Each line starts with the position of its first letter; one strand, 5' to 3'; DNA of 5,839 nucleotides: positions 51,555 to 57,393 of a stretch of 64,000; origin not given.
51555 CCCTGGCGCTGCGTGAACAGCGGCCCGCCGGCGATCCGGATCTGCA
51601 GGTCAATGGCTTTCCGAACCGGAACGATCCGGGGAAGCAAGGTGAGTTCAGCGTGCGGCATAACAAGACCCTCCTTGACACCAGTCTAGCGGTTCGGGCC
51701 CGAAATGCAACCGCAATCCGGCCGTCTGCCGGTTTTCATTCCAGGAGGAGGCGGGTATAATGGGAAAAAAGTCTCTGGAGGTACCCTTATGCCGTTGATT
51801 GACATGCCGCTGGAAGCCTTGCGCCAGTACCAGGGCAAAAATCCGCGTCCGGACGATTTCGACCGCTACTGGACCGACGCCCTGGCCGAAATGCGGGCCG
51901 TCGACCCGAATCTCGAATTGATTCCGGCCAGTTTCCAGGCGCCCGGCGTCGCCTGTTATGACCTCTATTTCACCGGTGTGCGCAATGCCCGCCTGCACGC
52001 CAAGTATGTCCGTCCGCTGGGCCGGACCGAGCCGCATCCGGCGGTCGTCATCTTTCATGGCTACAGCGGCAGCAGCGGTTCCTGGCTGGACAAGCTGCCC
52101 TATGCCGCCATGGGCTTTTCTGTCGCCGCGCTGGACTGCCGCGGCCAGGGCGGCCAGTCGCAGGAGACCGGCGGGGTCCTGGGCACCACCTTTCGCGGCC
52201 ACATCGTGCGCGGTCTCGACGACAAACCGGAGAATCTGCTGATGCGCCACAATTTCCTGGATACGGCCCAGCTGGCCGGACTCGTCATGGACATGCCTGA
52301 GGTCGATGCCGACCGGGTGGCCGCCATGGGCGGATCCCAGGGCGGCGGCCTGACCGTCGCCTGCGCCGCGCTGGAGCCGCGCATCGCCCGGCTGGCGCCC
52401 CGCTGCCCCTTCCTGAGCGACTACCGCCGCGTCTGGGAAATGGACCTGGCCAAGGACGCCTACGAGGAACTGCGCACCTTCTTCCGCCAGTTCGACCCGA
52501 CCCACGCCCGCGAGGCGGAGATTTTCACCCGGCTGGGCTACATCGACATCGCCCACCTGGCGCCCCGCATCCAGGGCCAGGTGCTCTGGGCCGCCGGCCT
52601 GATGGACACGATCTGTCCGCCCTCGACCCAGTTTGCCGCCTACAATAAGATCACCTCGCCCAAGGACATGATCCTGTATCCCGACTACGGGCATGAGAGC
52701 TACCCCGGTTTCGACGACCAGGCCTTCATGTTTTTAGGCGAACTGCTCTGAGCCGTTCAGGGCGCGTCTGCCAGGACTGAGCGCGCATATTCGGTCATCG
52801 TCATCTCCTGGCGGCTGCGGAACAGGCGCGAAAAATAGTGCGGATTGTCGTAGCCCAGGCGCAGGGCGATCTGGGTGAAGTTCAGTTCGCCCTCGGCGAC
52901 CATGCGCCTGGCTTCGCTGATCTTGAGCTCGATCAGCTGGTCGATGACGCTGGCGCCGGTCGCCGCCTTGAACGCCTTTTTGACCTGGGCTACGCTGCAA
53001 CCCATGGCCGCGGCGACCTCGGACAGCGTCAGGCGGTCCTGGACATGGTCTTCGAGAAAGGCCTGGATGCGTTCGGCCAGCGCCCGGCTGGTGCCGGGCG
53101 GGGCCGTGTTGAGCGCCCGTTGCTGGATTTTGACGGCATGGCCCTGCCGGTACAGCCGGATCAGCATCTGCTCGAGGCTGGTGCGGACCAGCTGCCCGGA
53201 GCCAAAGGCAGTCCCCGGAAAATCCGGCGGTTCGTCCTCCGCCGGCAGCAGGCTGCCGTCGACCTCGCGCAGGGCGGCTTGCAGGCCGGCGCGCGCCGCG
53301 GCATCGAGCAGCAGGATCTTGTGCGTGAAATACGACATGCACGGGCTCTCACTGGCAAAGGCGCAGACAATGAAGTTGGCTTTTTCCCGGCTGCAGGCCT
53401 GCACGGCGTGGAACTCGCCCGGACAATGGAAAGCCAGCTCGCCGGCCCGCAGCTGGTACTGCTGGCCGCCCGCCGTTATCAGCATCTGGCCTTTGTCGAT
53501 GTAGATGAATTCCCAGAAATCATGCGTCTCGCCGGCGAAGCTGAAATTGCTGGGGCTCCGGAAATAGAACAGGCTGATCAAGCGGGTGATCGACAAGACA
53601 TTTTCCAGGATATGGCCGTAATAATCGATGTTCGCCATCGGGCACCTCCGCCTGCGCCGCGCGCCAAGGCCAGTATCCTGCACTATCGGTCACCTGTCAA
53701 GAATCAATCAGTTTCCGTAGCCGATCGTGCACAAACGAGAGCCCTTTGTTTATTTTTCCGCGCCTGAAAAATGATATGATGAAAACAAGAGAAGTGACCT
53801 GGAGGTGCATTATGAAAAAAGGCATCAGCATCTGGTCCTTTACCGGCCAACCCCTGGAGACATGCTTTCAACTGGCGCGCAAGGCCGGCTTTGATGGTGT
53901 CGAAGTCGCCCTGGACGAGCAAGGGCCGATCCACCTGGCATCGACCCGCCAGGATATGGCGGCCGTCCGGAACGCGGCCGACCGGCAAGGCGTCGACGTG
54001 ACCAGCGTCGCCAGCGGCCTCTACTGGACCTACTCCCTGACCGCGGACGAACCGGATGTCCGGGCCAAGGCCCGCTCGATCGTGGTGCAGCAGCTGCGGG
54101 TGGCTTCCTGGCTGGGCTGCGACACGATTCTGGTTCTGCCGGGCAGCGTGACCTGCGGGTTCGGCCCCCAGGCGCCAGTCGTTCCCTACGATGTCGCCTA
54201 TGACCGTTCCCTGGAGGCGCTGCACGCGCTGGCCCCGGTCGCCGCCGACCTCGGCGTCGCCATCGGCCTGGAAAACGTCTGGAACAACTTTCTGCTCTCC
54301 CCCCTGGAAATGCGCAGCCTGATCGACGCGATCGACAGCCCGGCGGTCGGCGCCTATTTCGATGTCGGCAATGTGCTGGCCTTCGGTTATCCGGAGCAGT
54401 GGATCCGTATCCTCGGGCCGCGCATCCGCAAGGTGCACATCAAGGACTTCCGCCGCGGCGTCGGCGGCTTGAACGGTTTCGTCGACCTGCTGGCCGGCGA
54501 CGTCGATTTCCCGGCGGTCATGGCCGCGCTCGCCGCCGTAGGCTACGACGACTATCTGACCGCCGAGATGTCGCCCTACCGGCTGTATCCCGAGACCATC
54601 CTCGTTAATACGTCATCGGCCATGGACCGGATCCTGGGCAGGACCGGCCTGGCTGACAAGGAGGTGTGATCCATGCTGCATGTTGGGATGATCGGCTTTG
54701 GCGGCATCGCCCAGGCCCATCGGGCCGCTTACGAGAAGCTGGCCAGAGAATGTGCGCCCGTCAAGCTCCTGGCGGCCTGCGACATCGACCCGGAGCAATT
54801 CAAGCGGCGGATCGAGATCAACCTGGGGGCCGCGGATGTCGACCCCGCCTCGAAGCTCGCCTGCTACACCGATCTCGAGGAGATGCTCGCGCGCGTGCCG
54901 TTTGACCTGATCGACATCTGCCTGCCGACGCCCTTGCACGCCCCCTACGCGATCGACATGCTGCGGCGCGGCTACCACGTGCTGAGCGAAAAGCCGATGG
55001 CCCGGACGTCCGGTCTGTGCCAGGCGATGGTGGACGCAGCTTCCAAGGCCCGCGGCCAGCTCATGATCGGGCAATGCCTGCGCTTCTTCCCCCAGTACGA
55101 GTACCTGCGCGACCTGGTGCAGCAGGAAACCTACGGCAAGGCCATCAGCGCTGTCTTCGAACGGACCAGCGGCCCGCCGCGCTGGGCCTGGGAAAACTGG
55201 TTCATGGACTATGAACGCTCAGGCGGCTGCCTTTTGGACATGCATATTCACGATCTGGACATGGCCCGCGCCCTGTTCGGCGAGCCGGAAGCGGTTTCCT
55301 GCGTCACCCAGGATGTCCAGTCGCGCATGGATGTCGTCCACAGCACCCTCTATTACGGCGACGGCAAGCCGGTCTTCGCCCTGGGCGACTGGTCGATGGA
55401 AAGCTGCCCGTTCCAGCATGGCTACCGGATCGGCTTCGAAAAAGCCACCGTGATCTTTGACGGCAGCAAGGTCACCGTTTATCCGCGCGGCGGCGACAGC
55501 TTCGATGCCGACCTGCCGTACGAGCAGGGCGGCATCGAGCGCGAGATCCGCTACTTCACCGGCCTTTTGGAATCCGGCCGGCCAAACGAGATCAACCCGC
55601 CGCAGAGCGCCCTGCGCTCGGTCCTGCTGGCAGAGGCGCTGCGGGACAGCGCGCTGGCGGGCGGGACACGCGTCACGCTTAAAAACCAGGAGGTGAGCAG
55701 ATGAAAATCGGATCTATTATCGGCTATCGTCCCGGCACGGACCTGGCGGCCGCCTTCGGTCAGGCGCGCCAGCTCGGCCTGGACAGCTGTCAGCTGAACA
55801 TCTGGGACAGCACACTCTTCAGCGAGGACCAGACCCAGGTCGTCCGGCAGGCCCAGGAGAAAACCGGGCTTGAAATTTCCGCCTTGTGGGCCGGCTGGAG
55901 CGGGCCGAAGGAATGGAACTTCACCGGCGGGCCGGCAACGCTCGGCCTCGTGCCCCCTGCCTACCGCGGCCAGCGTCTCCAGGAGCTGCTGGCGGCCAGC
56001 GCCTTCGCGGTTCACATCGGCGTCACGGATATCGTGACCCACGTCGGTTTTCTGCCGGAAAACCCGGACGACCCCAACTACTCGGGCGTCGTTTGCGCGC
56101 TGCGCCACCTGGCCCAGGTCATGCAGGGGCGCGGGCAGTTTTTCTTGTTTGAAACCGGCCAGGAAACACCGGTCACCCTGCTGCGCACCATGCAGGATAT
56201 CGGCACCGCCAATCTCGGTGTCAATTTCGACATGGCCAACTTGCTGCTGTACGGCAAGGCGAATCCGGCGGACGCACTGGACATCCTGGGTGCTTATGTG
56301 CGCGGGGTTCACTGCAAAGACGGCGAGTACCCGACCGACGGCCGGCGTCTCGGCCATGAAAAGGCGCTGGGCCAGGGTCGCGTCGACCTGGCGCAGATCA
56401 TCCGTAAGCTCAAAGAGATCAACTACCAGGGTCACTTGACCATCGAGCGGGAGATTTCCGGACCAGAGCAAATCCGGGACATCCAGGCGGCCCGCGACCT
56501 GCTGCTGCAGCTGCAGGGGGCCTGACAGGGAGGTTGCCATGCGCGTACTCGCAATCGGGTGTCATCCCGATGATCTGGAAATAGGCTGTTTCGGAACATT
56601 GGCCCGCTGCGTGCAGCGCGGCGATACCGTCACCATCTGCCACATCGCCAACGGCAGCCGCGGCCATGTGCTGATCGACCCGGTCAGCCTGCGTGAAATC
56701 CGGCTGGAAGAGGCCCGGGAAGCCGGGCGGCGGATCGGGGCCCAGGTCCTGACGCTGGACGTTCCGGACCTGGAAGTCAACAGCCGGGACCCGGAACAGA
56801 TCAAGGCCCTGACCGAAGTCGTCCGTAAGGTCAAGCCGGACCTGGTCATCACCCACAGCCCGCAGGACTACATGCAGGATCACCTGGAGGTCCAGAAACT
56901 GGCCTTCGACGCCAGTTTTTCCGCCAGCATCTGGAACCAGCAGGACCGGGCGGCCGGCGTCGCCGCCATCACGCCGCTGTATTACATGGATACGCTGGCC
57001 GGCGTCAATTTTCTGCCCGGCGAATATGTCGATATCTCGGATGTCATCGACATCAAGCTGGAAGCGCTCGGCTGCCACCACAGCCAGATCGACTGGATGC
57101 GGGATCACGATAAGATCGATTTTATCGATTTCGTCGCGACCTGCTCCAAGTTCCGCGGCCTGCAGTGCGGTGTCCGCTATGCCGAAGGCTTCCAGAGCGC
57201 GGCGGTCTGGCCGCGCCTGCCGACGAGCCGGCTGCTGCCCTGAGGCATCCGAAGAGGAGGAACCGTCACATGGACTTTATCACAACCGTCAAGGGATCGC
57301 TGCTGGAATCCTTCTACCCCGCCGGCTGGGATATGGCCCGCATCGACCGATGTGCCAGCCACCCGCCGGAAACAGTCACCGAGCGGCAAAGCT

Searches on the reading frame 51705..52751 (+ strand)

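Call 60: search_protein_families(library=pfam, proteins=[window:51705-52751:+], max_evalue=0.00001)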
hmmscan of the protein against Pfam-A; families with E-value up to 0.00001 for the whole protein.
window:51705-52751:+ (348 aa): 6 families
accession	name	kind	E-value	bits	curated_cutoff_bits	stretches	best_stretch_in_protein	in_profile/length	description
PF05448.18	AXE1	-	1.6e-124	415.3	21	1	29-344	1-318/321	Acetyl xylan esterase (AXE1)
PF00561.26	Abhydrolase_1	-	2.7e-11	44.1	25.8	1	112-262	1-134/245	alpha/beta hydrolase fold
PF12146.15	Hydrolase_4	-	1.7e-09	37.7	27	0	109-158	2-52/239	Serine aminopeptidase, S33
PF00326.27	Peptidase_S9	-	9.3e-09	35.5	22.6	1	183-332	44-189/213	Prolyl oligopeptidase family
PF02129.25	Peptidase_S15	-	3.7e-07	30.6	23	0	95-242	3-135/262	X-Pro dipeptidyl-peptidase (S15 family)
PF12697.13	Abhydrolase_6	-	5.7e-07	30.9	26.3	1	114-335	1-207/217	Alpha/beta hydrolase family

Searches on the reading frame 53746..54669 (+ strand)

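Call 60: search_protein_families(library=pfam, proteins=[window:53746-54669:+], max_evalue=0.00001)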
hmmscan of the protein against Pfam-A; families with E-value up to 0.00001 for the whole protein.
window:53746-54669:+ (307 aa): 1 family
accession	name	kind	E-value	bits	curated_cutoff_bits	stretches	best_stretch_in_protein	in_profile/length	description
PF01261.30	AP_endonuc_2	-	7.3e-45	154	31.1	1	41-279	1-233/249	Xylose isomerase-like TIM barrel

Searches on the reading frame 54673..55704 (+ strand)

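Call 60: search_protein_families(library=pfam, proteins=[window:54673-55704:+], max_evalue=0.00001)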
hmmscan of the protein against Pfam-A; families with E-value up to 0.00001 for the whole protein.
window:54673-55704:+ (343 aa): 3 families
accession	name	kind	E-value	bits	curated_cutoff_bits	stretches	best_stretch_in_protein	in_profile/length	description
PF01408.29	GFO_IDH_MocA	-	1e-19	71.8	24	1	3-133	2-119/120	Oxidoreductase family, NAD-binding Rossmann fold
PF22725.1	GFO_IDH_MocA_C3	-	1.4e-15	57.8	27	1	142-257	1-120/124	GFO/IDH/MocA C-terminal domain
PF02894.22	GFO_IDH_MocA_C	-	1.8e-07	31.6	22.9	1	161-260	16-127/218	Oxidoreductase family, C-terminal alpha/beta domain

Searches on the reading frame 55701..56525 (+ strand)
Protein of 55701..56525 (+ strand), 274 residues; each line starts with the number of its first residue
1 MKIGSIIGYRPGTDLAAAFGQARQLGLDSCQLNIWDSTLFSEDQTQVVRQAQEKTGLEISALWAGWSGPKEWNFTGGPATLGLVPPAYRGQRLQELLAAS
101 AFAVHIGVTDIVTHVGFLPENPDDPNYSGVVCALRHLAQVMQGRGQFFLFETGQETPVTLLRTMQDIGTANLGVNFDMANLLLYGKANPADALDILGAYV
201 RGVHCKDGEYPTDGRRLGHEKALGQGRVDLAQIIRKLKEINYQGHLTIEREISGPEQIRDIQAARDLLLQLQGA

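Call 60: search_protein_families(library=pfam, proteins=[window:55701-56525:+], max_evalue=0.00001)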
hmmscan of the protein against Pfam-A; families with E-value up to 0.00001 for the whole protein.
window:55701-56525:+ (274 aa): 1 family
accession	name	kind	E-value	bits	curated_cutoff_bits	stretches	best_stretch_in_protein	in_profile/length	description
PF01261.30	AP_endonuc_2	-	3.9e-27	96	31.1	1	21-263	3-241/249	Xylose isomerase-like TIM barrel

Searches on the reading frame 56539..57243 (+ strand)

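Call 60: search_protein_families(library=pfam, proteins=[window:56539-57243:+], max_evalue=0.00001)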
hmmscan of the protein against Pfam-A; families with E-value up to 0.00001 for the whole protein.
window:56539-57243:+ (234 aa): 1 family
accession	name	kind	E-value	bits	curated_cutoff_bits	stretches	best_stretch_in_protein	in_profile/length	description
PF02585.22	PIG-L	-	1.8e-24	87.1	28.2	1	4-125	1-128/129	GlcNAc-PI de-N-acetylase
